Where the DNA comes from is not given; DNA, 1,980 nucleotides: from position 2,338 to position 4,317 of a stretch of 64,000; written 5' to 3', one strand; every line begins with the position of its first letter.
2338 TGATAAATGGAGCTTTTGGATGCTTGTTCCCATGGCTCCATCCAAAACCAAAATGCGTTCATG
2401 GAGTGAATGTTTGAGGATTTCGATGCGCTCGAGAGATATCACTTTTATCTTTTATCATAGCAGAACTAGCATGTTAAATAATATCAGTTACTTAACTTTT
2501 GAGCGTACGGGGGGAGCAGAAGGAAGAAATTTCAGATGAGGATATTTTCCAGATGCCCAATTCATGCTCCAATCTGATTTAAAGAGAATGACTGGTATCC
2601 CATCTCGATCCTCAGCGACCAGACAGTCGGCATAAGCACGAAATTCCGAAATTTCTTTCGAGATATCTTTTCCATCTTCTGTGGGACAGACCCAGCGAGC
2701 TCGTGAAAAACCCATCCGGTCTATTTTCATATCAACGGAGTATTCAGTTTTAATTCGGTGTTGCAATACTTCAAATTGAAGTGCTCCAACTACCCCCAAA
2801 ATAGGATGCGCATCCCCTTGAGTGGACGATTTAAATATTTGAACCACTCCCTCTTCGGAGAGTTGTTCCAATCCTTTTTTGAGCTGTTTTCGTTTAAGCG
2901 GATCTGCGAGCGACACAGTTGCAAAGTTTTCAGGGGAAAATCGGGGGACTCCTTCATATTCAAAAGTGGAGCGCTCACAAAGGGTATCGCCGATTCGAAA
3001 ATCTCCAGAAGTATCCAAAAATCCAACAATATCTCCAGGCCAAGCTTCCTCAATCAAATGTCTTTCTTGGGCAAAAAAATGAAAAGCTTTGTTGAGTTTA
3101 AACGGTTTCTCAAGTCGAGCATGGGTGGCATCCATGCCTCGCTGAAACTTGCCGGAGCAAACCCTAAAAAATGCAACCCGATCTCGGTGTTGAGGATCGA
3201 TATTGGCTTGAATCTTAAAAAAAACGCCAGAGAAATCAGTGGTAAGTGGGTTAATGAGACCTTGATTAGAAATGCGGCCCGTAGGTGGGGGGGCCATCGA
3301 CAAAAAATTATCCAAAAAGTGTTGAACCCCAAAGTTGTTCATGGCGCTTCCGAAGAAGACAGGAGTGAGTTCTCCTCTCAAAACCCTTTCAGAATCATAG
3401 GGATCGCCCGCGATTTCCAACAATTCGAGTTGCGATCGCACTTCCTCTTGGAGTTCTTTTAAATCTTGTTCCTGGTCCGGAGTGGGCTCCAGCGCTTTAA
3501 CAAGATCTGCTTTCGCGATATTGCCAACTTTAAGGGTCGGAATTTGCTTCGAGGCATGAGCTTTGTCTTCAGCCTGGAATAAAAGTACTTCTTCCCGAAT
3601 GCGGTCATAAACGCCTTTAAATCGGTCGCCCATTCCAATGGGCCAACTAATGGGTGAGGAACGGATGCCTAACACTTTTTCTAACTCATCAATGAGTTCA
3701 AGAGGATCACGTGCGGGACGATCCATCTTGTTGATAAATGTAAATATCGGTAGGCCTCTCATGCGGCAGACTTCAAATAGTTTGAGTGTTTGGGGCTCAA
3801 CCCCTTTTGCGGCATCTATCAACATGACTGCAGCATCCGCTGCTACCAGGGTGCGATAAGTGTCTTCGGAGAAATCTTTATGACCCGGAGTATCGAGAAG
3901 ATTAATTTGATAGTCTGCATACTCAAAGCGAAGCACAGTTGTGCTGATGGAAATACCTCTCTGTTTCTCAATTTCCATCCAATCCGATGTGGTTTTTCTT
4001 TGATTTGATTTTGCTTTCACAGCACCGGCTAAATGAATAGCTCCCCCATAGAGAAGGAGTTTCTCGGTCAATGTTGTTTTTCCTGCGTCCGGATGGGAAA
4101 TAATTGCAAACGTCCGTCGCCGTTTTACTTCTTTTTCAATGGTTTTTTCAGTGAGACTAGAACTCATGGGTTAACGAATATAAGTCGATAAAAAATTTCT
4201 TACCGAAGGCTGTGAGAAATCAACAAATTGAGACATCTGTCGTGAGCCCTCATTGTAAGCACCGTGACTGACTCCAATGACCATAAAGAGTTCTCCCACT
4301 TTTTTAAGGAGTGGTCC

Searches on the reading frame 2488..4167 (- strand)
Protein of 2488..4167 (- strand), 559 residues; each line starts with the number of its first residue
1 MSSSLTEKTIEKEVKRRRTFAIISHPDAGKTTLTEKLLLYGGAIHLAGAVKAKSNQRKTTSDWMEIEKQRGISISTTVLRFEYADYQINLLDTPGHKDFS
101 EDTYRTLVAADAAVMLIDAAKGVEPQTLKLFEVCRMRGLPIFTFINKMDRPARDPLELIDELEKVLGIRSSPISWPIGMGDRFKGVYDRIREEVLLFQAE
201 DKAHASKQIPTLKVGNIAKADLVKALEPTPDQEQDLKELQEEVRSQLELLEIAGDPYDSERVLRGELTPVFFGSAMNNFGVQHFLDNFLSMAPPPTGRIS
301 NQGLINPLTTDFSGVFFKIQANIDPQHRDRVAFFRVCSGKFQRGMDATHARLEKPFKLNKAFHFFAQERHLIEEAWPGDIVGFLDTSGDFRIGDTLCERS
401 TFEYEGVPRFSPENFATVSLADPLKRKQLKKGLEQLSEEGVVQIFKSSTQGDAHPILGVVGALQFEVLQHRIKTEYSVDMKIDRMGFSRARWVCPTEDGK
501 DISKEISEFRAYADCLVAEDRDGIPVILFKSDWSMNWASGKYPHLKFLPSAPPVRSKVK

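Call 11: search_protein_families(library=pfam, proteins=[window:2488-4167:-])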
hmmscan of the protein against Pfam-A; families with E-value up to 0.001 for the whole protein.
window:2488-4167:- (559 aa): 5 families
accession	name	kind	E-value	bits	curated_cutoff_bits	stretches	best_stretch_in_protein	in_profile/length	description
PF00009.33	GTP_EFTU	-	2.6e-55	187.4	26.5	1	15-293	1-187/188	Elongation factor Tu GTP binding domain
PF16658.11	RF3_C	-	3.7e-45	153.4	40.1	1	404-538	1-131/132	Class II release factor RF3, C-terminal domain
PF22042.2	EF-G_D2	-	8.4e-25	87.1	27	1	312-398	2-83/84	Elongation factor G domain 2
PF01926.29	MMR_HSR1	-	4.9e-08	33.5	21.9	1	20-147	2-113/113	50S ribosome-binding GTPase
PF03144.31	GTP_EFTU_D2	-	3.3e-05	24.7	30.3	1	330-397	2-73/73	Elongation factor Tu domain 2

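Call 45: find_homologous_proteins(query=window:2488-4164:-, max_evalue=1e-100)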
Query window:2488-4164:- (558 aa): 7999 proteins with E <= 1e-100 among 8000 candidates; the best 120 are listed.
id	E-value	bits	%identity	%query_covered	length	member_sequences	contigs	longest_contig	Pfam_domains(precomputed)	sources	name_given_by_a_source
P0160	0.0e+0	1140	89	100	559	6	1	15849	PF01926.30,PF00009.34,PF16658.12,PF03144.32,PF22042.3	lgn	-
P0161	0.0e+0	1073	86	98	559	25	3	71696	PF01926.30,PF00009.34,PF16658.12,PF22042.3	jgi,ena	jgi:peptide chain release factor 3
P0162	0.0e+0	1066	84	98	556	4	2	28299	PF01926.30,PF00009.34,PF16658.12,PF03144.32,PF22042.3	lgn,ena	-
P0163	0.0e+0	1055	84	98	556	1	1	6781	PF01926.30,PF00009.34,PF16658.12,PF03144.32,PF22042.3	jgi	-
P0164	0.0e+0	1048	83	98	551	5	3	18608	PF01926.30,PF00009.34,PF16658.12,PF22042.3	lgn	-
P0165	3.1e-298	1008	80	98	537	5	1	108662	PF01926.30,PF00009.34,PF16658.12,PF22042.3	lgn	-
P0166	2.6e-277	939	83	88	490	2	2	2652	PF01926.30,PF00009.34,PF16658.12,PF03144.32,PF22042.3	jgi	jgi:peptide chain release factor 3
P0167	1.0e-275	934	73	98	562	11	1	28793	PF01926.30,PF00009.34,PF16658.12,PF03144.32,PF22042.3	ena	-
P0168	9.4e-272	920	72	98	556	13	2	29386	PF01926.30,PF00009.34,PF16658.12,PF03144.32,PF22042.3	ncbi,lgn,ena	-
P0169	8.6e-269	911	71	98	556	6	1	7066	PF01926.30,PF00009.34,PF16658.12,PF03144.32,PF22042.3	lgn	-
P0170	3.9e-264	895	70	98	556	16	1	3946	PF01926.30,PF00009.34,PF16658.12,PF03144.32,PF22042.3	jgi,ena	jgi:peptide chain release factor 3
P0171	1.7e-261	887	70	100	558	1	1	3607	PF01926.30,PF00009.34,PF16658.12,PF03144.32,PF22042.3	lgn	-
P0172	1.9e-254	863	69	98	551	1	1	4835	PF01926.30,PF00009.34,PF16658.12,PF03144.32,PF22042.3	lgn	-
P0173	3.8e-253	859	69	98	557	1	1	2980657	PF01926.30,PF00009.34,PF16658.12,PF03144.32,PF22042.3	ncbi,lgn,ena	-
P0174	5.4e-253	859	68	99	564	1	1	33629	PF01926.30,PF00009.34,PF16658.12,PF03144.32,PF22042.3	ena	-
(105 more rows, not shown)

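Call 47: find_encoding_contigs(protein=P0168, flank=8000, max_places=2)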
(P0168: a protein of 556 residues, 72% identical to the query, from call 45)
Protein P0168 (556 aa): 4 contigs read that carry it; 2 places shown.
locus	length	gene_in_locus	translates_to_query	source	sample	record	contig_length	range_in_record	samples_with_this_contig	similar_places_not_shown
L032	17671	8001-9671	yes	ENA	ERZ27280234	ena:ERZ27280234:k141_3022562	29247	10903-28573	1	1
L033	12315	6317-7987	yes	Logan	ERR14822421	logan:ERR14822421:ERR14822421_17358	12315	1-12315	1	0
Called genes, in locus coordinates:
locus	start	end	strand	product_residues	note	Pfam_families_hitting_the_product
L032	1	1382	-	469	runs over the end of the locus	PF00691:OmpA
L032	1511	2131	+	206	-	PF03748:FliL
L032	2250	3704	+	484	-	PF00224:PK, PF03328:HpcH_HpaI (weak), PF02887:PK_C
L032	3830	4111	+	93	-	PF04977:DivIC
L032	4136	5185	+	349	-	PF00288:GHMP_kinases_N, PF08544:GHMP_kinases_C (weak)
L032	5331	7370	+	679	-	PF00580:UvrD-helicase, PF13245:AAA_19, PF13604:AAA_30 (faint), PF13361:UvrD_C, PF13538:UvrD_C_2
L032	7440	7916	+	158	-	-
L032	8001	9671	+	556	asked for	PF00009:GTP_EFTU, PF01926:MMR_HSR1 (weak), PF22042:EF-G_D2, PF03144:GTP_EFTU_D2 (weak), PF16658:RF3_C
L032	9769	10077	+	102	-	PF08780:NTase_sub_bind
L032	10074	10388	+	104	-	PF01909:NTP_transf_2, PF18765:Polbeta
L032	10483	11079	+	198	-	-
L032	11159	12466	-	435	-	PF07396:Porin_O_P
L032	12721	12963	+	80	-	-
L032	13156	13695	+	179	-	PF04542:Sigma70_r2, PF08281:Sigma70_r4_2, PF04545:Sigma70_r4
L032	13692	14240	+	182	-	-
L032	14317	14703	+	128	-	-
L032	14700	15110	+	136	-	PF13115:YtkA (weak)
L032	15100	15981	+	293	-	-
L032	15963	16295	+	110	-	-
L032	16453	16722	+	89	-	PF13145:Rotamase_2, PF13616:Rotamase_3, PF00639:Rotamase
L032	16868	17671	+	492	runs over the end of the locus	?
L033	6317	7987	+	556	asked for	PF00009:GTP_EFTU, PF01926:MMR_HSR1 (weak), PF22042:EF-G_D2, PF03144:GTP_EFTU_D2 (weak), PF16658:RF3_C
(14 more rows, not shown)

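Call 48: find_encoding_contigs(protein=P0173, flank=8000, max_places=1)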
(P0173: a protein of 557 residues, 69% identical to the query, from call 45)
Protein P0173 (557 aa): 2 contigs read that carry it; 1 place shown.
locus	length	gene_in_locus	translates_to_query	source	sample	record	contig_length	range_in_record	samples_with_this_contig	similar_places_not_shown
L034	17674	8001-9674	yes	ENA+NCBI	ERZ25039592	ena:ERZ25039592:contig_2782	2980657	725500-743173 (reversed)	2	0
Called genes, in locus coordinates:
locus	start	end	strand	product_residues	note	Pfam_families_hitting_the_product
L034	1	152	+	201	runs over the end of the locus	PF13640:2OG-FeII_Oxy_3, PF13661:2OG-FeII_Oxy_4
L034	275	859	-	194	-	PF13505:OMP_b-brl, PF13568:OMP_b-brl_2 (weak)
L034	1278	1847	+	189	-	-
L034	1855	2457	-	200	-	PF06271:RDD, PF09851:SHOCT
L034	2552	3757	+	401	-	-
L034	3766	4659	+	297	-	-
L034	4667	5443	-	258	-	-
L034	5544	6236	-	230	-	-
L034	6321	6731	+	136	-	-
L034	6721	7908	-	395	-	-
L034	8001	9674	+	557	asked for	PF00009:GTP_EFTU, PF01926:MMR_HSR1 (weak), PF22042:EF-G_D2, PF03144:GTP_EFTU_D2 (faint), PF16658:RF3_C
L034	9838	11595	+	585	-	-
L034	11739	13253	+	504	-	PF00106:adh_short, PF13561:adh_short_C2 (weak)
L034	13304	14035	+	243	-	-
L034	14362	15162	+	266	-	PF04055:Radical_SAM (weak), PF13186:SPASM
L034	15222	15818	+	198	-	PF00293:NUDIX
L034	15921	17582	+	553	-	PF00528:BPD_transp_1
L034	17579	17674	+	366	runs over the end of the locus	PF00005:ABC_tran, PF13304:AAA_21 (weak), PF08402:TOBE_2 (weak)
